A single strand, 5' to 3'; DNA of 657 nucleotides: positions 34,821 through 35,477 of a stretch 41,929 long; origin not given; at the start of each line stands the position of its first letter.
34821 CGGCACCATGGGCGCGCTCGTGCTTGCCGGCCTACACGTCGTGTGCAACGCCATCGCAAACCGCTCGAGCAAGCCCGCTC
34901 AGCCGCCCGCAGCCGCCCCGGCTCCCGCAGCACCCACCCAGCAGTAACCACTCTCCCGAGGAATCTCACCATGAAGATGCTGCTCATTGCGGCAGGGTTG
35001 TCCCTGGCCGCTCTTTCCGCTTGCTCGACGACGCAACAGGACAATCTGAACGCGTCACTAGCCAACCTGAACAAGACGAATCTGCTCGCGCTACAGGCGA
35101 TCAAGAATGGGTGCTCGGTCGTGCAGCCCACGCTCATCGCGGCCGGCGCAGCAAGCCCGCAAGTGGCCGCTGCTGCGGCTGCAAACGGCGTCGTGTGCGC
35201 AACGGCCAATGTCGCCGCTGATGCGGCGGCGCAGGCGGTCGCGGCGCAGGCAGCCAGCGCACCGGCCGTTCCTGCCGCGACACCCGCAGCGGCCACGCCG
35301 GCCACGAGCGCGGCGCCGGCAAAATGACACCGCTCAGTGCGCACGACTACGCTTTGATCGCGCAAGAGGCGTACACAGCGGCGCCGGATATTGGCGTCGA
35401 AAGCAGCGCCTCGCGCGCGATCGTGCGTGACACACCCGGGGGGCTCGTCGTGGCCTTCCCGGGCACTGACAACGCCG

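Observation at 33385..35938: Atypical lysis cassette ending in a lipoprotein translationally coupled to a class-3 lipase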

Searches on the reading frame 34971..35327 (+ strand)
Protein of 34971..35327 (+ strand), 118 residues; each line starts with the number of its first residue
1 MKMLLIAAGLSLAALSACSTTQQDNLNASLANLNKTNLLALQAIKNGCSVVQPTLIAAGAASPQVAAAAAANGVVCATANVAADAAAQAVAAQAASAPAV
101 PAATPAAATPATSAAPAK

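Call 3: search_protein_families(library=pfam, max_evalue=0.1, proteins=[window:34971-35327:+])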
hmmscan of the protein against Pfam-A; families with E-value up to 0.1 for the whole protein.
window:34971-35327:+ (118 aa): 0 families

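Call 5: search_protein_families(library=phrogs, max_evalue=0.01, proteins=[window:34971-35327:+])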
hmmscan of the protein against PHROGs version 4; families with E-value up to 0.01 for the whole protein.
window:34971-35327:+ (118 aa): 0 families

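Call 34: find_homologous_proteins(query=window:34971-35324:+, max_evalue=0.001)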
Query window:34971-35324:+ (118 aa): 42 proteins with E <= 0.001 among 1249 candidates.
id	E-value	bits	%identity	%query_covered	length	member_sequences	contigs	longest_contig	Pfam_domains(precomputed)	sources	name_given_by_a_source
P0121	2.4e-54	199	100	100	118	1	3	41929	-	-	-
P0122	2.1e-43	164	96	64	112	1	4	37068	-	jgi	jgi:hypothetical protein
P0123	5.8e-37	144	88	64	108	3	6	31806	-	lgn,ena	-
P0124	2.9e-36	141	86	64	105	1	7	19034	-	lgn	-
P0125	1.8e-32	129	78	64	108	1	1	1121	-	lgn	-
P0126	6.7e-29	118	72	68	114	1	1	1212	-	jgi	jgi:hypothetical protein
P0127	9.2e-29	117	68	64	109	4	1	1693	-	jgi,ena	-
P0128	1.0e-28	117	74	59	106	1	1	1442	-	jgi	jgi:hypothetical protein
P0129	1.0e-27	114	72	58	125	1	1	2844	-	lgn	-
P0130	1.1e-27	114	68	50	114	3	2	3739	-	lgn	-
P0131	1.2e-27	114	69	49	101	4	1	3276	-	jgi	jgi:hypothetical protein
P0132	2.1e-27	113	64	64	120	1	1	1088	-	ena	-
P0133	3.0e-27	113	71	64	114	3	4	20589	-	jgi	jgi:hypothetical protein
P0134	3.1e-27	113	68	64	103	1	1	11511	-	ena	-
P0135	3.3e-27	113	68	68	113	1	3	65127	-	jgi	jgi:hypothetical protein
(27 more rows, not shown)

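Call 44: predict_structure(alignment_id=A5)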
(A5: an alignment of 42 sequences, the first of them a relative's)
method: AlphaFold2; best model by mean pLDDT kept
length: 118 residues; sequences in the alignment: 42
mean_pLDDT: 63.9   pTM: 0.38
mean pLDDT of the five models: 63.9, 63.1, 62.9, 50.2, 50.0
residues with pLDDT >= 90: 0; 70-90: 47; 50-70: 49; < 50: 22
segments of 3 or more residues with pLDDT < 50: 13-15, 17-27
pLDDT, mean of each block of 10 residues (from residue 1): 52 46 46 63 76 80 81 78 71 58 52 62
secondary structure, 60 per line:
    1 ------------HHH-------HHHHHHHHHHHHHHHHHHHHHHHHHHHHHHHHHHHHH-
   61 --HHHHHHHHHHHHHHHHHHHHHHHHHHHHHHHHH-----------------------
elements in order: H23-59 H63-95
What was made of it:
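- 34971..35327 (+): g6 (LPP): 118-aa lipoprotein precursor. Lipobox LSAC with Cys18, Ser at +2, two conserved Cys (C48, C76), Ala/Pro-rich tail. AlphaFold model is a disulfide-compatible helical hairpin plus a disordered tail, at only pLDDT 64 (call 44).
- Tried and rejected: Only pLDDT 64 (call 44), so I did not run a fold search on it.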

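Call 59: search_protein_families(library=ncbifam, max_evalue=0.05, proteins=[window:34971-35324:+])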
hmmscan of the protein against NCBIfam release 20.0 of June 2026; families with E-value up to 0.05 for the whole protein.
window:34971-35324:+ (118 aa): 0 families
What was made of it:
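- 34971..35327 (+): No Pfam, PHROG or NCBIfam family (calls 3, 5, 59).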

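Call 63: find_related_loci(query=A2, collection=viral_contigs, flank=3500)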
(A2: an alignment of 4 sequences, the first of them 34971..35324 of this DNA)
Query A2 (118 aa) in viral_contigs; peptide patterns used: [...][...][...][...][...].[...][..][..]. (x = any residue, [..] = any of these).
41 stretches matched a pattern; 2 encode a relative of the query (tblastn E <= 1e-3); 2 distinct loci.
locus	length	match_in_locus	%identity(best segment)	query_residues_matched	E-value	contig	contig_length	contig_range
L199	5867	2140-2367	96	1-76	2e-36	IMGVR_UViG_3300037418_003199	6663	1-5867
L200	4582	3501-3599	55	44-76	5e-7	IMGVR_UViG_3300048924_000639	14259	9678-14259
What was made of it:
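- Tried and rejected: Poor pattern, only 2 loci (call 63).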
